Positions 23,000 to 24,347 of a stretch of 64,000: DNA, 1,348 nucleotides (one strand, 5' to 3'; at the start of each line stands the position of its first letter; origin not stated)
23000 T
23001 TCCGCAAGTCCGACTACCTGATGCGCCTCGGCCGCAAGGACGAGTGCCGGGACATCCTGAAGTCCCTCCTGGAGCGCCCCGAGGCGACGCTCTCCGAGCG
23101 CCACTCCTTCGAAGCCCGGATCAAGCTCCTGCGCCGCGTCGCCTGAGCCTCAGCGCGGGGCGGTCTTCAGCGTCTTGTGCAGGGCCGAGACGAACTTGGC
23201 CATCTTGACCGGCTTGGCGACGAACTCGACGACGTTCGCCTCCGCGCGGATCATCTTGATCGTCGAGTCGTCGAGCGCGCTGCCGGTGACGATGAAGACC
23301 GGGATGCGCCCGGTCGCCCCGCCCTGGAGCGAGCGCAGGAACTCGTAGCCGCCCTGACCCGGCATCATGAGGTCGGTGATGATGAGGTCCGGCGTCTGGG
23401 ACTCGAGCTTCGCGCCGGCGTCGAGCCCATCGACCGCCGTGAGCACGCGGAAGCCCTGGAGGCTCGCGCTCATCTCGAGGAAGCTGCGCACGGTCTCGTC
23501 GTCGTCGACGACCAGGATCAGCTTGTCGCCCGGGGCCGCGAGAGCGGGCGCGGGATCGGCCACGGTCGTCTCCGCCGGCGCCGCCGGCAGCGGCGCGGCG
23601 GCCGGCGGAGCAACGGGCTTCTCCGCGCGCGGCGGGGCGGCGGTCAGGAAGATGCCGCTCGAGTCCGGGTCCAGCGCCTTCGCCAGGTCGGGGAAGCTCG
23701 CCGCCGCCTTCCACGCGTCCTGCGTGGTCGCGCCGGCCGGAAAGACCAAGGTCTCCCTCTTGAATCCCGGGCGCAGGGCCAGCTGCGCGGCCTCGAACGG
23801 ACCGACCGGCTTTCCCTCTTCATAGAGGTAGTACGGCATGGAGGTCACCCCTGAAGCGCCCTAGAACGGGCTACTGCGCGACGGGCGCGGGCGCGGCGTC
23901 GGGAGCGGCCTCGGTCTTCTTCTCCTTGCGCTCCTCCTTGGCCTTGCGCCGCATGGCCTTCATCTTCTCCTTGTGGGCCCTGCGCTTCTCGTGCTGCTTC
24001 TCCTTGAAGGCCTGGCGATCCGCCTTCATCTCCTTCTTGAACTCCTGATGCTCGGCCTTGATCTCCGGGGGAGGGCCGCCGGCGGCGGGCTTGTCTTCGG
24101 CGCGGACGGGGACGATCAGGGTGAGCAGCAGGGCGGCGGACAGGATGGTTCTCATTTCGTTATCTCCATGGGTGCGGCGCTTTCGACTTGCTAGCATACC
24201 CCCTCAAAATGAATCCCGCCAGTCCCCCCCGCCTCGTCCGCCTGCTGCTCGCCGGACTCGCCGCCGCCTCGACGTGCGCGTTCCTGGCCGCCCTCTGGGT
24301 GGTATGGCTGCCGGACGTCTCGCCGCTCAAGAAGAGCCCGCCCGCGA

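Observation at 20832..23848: Three paralogous output-less receiver domains within 3 kb, one fused to a GYF/DUF4339-like N-terminal domain; no histidine kinase nearby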

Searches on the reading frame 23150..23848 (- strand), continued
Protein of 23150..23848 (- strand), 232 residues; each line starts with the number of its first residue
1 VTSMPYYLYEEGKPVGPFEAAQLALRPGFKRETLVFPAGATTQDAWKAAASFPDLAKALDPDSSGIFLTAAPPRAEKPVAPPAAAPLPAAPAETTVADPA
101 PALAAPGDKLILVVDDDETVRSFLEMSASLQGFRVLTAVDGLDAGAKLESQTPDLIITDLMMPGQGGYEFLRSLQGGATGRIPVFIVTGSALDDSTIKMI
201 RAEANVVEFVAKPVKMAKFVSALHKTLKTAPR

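Call 47: predict_structure(alignment_id=A2)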
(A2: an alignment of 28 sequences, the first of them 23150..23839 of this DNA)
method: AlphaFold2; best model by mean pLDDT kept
length: 229 residues; sequences in the alignment: 28
mean_pLDDT: 80.2   pTM: 0.53
mean pLDDT of the five models: 80.2, 80.2, 77.4, 77.3, 72.5
residues with pLDDT >= 90: 72; 70-90: 110; 50-70: 25; < 50: 22
segments of 3 or more residues with pLDDT < 50: 61-70, 90-96
pLDDT, mean of each block of 10 residues (from residue 1): 85 88 87 86 87 76 44 52 52 56 91 93 93 92 88 89 79 70 88 85 88 91 86
secondary structure, 60 per line:
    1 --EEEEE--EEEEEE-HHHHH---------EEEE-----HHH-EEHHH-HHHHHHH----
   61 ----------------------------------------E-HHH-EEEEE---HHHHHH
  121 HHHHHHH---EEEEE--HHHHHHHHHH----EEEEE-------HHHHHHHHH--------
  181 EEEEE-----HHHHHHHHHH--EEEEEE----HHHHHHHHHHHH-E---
elements in order: E3-7 E10-15 H17-21 E31-34 H50-56 E107-111 H115-127 E131-135 H138-147 E152-156 H164-172 E181-185 H191-200 E203-208 H213-224

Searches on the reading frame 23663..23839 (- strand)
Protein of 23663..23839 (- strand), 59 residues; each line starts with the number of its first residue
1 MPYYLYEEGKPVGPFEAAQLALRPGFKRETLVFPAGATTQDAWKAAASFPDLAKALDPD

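Call 50: search_solved_structures(query=A4, max_evalue=10, show_alignments=3)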
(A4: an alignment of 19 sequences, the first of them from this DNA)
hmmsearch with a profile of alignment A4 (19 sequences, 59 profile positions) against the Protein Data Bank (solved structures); distinct sequences matched with E-value up to 10: 3.
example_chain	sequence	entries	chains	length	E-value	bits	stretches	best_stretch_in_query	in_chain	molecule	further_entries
7z3c_A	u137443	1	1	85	0.16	14.9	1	4-58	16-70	Adventurous gliding motility protein X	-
8iuf_E3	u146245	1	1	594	0.79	12.6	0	11-40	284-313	NDUEG3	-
2wzo_A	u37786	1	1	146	1.2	12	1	21-37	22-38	TRANSFORMING GROWTH FACTOR BETA REGULATOR 1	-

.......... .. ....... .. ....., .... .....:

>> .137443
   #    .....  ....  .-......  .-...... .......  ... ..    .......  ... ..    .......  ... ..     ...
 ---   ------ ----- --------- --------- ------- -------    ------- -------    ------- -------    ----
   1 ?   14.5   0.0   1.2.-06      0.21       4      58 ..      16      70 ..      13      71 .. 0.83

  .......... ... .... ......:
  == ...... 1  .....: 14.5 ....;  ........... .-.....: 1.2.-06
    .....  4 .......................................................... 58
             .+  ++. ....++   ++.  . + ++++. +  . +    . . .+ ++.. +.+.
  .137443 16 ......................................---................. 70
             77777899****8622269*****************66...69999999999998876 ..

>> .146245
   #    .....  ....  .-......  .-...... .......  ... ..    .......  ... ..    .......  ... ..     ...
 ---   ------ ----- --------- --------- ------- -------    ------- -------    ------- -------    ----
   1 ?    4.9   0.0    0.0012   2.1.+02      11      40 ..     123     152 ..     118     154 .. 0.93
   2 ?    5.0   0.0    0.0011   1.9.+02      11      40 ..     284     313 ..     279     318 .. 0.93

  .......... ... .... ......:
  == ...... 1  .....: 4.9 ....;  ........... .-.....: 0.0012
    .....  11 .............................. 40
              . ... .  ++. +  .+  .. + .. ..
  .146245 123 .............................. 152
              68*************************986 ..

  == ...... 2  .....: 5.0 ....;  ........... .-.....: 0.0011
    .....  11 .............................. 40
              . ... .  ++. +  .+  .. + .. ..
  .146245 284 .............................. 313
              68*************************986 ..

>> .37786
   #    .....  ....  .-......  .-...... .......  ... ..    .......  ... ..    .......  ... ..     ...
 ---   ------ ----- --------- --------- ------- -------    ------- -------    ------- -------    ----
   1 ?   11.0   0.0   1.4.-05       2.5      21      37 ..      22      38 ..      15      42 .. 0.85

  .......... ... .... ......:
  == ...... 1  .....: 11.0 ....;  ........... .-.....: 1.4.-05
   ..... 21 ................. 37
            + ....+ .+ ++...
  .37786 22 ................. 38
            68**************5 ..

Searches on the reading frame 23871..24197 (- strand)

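Call 3: search_protein_families(library=pfam, proteins=[window:23871-24197:-], max_evalue=0.01)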
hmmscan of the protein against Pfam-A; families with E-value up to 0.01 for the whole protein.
window:23871-24197:- (108 aa): 0 families

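Call 25: search_protein_families(library=pfam, proteins=[window:23871-24155:-], max_evalue=10)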
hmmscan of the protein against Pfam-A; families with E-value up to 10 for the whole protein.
window:23871-24155:- (94 aa): 7 families
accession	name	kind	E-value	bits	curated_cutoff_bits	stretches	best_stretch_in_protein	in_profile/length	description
PF08682.16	DUF1780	-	0.033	14.2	27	1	8-83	35-110/208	Putative endonuclease, protein of unknown function (DUF1780)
PF11443.14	DUF2828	-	0.14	11.4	29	1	27-84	126-185/405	Domain of unknown function (DUF2828)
PF19558.4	DUF6080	-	0.19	10.8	27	1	17-82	243-288/447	Family of unknown function (DUF6080)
PF06658.17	DUF1168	-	0.61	10.3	22.1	1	33-84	63-113/137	Protein of unknown function (DUF1168)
PF22770.2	POP1_C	-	1.9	9.1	24.3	1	33-84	44-98/174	POP1 C-terminal domain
PF10278.14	Med19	-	4.3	7.7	25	1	35-89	116-175/178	Mediator of RNA pol II transcription subunit 19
PF01080.22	Presenilin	-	5.8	6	34.3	1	45-77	273-323/408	Presenilin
